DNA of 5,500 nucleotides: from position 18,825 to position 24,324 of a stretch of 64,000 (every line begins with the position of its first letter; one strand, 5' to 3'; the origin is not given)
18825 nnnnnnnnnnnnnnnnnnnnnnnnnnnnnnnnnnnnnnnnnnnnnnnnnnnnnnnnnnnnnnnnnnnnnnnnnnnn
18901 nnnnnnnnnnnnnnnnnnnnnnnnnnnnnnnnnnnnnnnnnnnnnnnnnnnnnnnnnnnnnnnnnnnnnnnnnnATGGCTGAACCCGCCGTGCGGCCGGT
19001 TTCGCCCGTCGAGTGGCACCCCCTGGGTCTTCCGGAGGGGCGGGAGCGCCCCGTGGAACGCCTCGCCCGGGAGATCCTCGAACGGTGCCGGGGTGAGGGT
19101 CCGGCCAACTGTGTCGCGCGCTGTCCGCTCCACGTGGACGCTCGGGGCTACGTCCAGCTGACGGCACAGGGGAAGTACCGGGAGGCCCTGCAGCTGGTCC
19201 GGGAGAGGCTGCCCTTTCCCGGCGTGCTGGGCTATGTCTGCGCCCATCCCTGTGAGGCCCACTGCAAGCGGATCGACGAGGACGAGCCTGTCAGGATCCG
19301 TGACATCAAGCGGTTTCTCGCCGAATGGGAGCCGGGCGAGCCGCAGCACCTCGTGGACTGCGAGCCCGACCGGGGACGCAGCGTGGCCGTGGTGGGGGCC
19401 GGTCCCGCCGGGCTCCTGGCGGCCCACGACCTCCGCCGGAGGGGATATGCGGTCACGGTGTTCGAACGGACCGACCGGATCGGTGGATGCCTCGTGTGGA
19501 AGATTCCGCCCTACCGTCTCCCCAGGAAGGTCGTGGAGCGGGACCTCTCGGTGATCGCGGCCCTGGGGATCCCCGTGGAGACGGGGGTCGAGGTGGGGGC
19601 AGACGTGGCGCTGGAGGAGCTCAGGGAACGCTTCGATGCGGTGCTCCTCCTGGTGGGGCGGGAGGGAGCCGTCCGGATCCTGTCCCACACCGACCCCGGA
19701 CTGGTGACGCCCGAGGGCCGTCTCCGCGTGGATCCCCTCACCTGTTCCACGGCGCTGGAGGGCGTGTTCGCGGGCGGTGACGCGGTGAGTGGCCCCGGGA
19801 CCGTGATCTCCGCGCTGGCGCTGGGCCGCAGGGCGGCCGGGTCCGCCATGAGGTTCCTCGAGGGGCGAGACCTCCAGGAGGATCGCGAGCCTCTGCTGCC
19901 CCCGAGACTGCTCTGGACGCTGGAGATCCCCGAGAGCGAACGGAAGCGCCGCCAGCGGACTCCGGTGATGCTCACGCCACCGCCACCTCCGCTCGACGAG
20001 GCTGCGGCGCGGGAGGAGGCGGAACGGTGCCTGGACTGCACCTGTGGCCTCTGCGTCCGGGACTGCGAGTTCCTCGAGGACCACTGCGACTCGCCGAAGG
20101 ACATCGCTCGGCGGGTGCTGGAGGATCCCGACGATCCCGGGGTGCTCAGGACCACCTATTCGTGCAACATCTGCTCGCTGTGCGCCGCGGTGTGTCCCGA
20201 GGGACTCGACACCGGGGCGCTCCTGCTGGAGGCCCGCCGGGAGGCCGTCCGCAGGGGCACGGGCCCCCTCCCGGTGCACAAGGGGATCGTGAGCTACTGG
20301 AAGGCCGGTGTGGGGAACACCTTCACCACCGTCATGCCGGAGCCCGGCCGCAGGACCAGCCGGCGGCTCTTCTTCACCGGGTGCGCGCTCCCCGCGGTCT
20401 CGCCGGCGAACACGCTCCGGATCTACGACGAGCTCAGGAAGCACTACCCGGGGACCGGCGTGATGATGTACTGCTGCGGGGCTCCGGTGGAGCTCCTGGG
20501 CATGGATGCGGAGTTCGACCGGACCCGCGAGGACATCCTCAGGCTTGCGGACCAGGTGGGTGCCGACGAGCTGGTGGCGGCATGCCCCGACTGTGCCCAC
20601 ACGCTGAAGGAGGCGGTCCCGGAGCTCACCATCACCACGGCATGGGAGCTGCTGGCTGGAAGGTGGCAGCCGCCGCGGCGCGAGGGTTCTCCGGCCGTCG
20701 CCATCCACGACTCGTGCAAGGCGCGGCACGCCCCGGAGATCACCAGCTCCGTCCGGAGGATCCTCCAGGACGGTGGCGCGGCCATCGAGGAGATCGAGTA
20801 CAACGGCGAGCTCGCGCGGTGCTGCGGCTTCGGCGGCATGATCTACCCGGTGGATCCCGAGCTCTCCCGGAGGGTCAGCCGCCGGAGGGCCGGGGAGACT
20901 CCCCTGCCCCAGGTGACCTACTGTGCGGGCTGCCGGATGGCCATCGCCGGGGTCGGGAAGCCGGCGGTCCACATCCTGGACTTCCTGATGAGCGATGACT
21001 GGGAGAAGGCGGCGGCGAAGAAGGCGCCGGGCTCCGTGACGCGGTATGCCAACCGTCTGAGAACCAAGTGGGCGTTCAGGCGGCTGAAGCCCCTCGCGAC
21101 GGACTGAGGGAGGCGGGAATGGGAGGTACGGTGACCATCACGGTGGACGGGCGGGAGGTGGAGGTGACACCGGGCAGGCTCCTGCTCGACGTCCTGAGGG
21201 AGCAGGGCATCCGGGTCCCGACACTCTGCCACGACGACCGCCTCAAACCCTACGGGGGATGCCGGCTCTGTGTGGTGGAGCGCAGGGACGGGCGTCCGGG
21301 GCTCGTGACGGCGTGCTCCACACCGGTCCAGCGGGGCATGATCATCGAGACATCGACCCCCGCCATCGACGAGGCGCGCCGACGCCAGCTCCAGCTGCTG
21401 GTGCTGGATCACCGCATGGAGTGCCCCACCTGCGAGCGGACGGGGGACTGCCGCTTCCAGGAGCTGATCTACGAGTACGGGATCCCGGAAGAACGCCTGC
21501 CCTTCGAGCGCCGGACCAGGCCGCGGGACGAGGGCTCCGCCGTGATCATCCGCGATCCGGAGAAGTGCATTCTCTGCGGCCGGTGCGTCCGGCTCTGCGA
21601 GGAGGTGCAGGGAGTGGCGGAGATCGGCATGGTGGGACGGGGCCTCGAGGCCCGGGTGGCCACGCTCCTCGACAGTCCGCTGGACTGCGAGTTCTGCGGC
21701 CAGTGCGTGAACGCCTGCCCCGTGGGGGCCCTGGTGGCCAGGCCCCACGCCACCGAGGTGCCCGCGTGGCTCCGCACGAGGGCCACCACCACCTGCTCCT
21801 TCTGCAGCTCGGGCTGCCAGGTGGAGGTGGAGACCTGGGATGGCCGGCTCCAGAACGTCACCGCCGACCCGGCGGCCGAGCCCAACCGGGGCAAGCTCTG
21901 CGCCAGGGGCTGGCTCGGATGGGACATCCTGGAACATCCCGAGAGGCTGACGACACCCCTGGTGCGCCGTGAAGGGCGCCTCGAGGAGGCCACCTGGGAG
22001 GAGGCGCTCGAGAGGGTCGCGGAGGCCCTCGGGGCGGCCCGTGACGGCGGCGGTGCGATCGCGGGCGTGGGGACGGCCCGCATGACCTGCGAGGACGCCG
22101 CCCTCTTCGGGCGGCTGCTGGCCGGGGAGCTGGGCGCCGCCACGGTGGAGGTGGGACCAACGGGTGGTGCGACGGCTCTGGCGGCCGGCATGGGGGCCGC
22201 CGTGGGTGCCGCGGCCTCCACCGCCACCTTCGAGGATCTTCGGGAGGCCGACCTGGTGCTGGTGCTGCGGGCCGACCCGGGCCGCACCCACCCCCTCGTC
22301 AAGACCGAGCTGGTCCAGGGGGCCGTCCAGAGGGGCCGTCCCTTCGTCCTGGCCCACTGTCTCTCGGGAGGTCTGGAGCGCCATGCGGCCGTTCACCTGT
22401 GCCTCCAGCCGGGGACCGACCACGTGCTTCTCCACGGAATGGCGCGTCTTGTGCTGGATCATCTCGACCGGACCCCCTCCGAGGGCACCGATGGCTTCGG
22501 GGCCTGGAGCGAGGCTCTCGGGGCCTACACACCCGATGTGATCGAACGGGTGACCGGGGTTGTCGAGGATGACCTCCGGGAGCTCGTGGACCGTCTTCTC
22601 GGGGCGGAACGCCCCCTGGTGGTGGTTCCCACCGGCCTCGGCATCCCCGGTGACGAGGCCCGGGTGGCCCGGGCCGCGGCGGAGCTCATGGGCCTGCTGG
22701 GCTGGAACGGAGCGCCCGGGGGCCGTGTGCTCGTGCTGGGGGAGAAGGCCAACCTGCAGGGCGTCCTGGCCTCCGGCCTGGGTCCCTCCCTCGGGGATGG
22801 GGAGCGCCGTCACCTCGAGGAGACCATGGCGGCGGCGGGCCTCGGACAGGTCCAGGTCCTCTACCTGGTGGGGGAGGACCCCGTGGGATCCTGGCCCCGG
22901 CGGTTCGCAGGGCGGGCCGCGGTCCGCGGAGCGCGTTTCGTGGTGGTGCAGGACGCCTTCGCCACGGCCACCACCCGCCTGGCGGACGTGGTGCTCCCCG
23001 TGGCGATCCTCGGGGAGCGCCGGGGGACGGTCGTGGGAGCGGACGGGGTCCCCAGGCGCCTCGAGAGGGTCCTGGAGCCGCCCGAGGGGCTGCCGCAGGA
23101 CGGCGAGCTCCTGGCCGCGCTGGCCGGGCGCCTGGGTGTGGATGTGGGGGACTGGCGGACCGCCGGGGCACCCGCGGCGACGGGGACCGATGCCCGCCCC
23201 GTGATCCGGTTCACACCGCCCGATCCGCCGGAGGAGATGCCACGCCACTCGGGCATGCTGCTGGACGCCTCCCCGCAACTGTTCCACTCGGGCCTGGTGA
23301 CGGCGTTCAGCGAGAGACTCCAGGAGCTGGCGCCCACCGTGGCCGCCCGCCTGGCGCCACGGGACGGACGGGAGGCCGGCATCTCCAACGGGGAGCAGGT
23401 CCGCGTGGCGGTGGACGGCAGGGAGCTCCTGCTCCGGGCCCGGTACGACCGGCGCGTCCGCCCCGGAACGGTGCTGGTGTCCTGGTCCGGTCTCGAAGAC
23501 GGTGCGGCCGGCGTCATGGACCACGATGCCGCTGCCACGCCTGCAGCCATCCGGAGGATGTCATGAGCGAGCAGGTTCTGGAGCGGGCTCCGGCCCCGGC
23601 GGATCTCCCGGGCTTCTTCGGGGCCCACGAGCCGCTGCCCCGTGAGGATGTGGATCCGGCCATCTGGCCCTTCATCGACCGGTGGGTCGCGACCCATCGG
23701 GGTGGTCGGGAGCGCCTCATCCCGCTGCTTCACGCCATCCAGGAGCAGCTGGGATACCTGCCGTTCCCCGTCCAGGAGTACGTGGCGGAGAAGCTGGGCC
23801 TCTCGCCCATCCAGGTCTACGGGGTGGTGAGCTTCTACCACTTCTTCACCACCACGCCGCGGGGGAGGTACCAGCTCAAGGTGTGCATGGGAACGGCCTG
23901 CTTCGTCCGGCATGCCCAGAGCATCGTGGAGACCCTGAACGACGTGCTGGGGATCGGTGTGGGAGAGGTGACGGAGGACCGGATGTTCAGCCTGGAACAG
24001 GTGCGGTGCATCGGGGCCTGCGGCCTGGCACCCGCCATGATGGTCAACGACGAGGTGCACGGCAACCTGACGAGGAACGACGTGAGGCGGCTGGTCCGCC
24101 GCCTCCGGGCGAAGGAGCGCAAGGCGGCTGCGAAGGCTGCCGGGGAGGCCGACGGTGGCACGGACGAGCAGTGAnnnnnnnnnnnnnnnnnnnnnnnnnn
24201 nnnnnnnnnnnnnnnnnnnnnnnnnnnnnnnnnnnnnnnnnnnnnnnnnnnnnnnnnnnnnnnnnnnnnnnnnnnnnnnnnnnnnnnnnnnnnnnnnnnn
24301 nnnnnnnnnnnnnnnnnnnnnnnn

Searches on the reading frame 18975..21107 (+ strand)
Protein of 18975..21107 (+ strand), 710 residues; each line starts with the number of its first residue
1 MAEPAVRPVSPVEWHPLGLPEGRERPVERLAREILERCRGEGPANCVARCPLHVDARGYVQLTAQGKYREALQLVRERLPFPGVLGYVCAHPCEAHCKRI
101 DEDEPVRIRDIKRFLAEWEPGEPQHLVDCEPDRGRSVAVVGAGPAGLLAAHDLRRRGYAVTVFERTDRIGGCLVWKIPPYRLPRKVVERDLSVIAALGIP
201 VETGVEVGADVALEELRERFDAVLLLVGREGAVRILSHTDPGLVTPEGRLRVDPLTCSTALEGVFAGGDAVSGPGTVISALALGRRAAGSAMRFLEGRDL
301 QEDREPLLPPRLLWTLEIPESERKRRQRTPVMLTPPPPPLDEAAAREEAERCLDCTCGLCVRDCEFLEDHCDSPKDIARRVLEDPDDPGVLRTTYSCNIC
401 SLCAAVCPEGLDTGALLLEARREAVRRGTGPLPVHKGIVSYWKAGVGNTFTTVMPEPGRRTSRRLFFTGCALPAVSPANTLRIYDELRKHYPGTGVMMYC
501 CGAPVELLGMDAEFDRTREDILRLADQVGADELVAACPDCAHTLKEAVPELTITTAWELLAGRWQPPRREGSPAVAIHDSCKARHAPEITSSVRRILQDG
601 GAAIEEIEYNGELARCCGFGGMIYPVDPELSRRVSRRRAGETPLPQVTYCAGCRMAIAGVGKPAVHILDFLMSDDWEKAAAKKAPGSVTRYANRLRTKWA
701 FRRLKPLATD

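Call 44: search_protein_families(library=ncbifam, proteins=[window:18975-21107:+], max_evalue=0.00001)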
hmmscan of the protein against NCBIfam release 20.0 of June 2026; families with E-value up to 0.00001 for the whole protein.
window:18975-21107:+ (710 aa): 32 families (the best 25 are shown)
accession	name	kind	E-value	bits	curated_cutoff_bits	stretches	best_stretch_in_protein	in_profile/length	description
NF045663.1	diclust_near_Sec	equivalog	6.2e-158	527.2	530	1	32-699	6-659/759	pyridine nucleotide-disulfide oxidoreductase/dicluster-binding protein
NF009410.0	PRK12771.1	subfamily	4.1e-77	260.1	516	2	44-230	48-234/566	NAD(P)-binding protein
NF009454.0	PRK12814.1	equivalog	5e-62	210.2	916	2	33-234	91-293/657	putative NADPH-dependent glutamate synthase small subunit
NF010590.0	PRK13984.1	equivalog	2e-53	181.5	946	1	42-228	194-382/611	putative oxidoreductase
TIGR03315.1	Se_ygfK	equivalog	2.7e-52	177.4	835.3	2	44-230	445-632/1012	putative selenate reductase subunit YgfK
NF009414.0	PRK12778.1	equivalog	1.5e-50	172.3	1103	2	36-227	329-525/752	bifunctional dihydroorotate dehydrogenase B NAD binding subunit/NADPH-dependent glutamate synthase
TIGR01316.1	gltA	equivalog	1.5e-49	169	471.75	2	34-229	24-228/449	NADPH-dependent glutamate synthase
TIGR01317.1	GOGAT_sm_gam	subfamily_domain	2e-44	152.3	447.7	1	36-230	42-239/485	glutamate synthase small subunit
TIGR01318.1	gltD_gamma_fam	subfamily_domain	7.1e-44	150.1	482.95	1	35-229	39-236/467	glutamate synthase, small subunit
NF009413.0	PRK12775.1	equivalog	5e-40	137.1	1895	2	35-233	330-530/1006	putative trifunctional 2-polyprenylphenol hydroxylase/glutamate synthase subunit beta/ferritin domain-containing protein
NF009408.0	PRK12769.1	equivalog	3.7e-37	127.8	1003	1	36-229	225-422/659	formate-dependent uric acid utilization protein AegA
NF009451.0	PRK12809.1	equivalog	1.7e-34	119.1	1154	1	43-240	216-417/639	formate-dependent uric acid utilization protein YgfT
NF009415.0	PRK12779.1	equivalog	3.4e-26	91.4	1519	1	43-218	207-390/944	putative bifunctional glutamate synthase subunit beta/2-polyprenylphenol hydroxylase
NF009409.0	PRK12770.1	subfamily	6.7e-22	78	343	1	130-214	14-114/360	putative glutamate synthase subunit beta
NF045670.1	quin_L_LdhH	equivalog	1.4e-18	66.6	800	1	450-659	455-687/706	L-lactate dehydrogenase (quinone) large subunit LdhH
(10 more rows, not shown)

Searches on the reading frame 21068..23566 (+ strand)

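Call 44: search_protein_families(library=ncbifam, proteins=[window:21068-23566:+], max_evalue=0.00001)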
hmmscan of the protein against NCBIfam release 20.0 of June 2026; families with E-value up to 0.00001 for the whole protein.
window:21068-23566:+ (832 aa): 26 families (the best 25 are shown)
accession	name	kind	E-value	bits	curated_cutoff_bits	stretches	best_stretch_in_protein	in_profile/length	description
TIGR01973.1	NuoG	equivalog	4.4e-100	336.2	470.05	1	24-685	1-606/606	NADH-quinone oxidoreductase subunit NuoG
NF005895.0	PRK07860.1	equivalog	2.4e-83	280.6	802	1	18-790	14-763/811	NADH-quinone oxidoreductase subunit G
TIGR01591.1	Fdh-alpha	equivalog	5.2e-74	249.5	666.25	2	241-574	1-338/672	formate dehydrogenase subunit alpha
NF040763.1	FeFe_hydrog_A6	exception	6.2e-61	206.5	765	1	22-238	1-221/571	NADH-dependent [FeFe] hydrogenase, group A6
NF005745.0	PRK07569.1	equivalog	4.1e-47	160.6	333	1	22-228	4-213/238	bidirectional hydrogenase complex protein HoxU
NF006305.0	PRK08493.1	equivalog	9.4e-45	153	591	2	22-198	2-174/819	NADH-quinone oxidoreductase subunit G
NF040762.1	Hydr_FeFe_Clost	exception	2.9e-39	135.2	900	1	23-233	2-215/572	ferredoxin hydrogenase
NF041323.1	Nitr_red_NasA_Halo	equivalog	5.6e-38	130.9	1000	2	246-527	3-283/673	assimilatory nitrate reductase NasA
NF041783.2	mnquin_red_QrcB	equivalog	1.5e-34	119.3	440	1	238-694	52-508/695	menaquinone reductase molybdopterin-binding-like subunit QrcB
NF047855.1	AssmNtatRedNasC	equivalog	9.4e-33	113.4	1100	2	238-524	20-313/708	assimilatory nitrate reductase catalytic subunit NasC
NF009454.0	PRK12814.1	equivalog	3.1e-26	91.9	916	1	21-123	3-105/657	putative NADPH-dependent glutamate synthase small subunit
TIGR01553.1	formate-DH-alph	equivalog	1.3e-21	76.1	814.2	1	237-465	43-292/1009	formate dehydrogenase-N subunit alpha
TIGR01706.1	NAPA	equivalog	2.9e-21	75.5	930.55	1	240-462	44-276/830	periplasmic nitrate reductase subunit alpha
NF010055.0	PRK13532.1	equivalog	3.1e-21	75.3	904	1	240-463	44-277/830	nitrate reductase catalytic subunit NapA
NF041513.1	formate_DH_Act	exception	1.1e-17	63.1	1400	1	240-465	44-283/1067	formate dehydrogenase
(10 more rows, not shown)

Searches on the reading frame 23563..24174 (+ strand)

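Call 44: search_protein_families(library=ncbifam, proteins=[window:23563-24174:+], max_evalue=0.00001)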
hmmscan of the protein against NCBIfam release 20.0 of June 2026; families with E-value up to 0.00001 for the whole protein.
window:23563-24174:+ (203 aa): 9 families
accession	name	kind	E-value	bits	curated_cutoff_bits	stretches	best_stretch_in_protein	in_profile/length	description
NF005747.0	PRK07571.1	equivalog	3e-43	147.5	224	1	37-184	24-171/173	bidirectional hydrogenase complex protein HoxE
NF004638.0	PRK05988.1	equivalog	1.3e-38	132.3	198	1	38-182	14-158/159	formate dehydrogenase subunit gamma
TIGR01958.1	nuoE_fam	subfamily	6.2e-38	130.2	142.4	1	45-181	9-147/148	NADH-quinone oxidoreductase subunit NuoE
NF005722.0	PRK07539.1-2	equivalog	7.8e-38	130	141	1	40-180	15-155/157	NADH-quinone oxidoreductase subunit NuoE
NF005725.0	PRK07539.1-5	equivalog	4.4e-37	127.4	220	1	49-182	38-172/174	NADH-quinone oxidoreductase subunit NuoE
NF005721.0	PRK07539.1-1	equivalog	2.1e-34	119.2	308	1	48-193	44-189/292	NADH-quinone oxidoreductase subunit NuoE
NF005723.0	PRK07539.1-3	equivalog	1.1e-26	93.6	226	1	55-181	29-156/158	NADH-quinone oxidoreductase subunit NuoE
NF005724.0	PRK07539.1-4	equivalog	4.8e-23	82.2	280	1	48-188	36-179/240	NADH-quinone oxidoreductase subunit NuoE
NF009040.0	PRK12373.1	equivalog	3.4e-21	76.4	514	1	44-187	29-175/400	NADH-quinone oxidoreductase subunit E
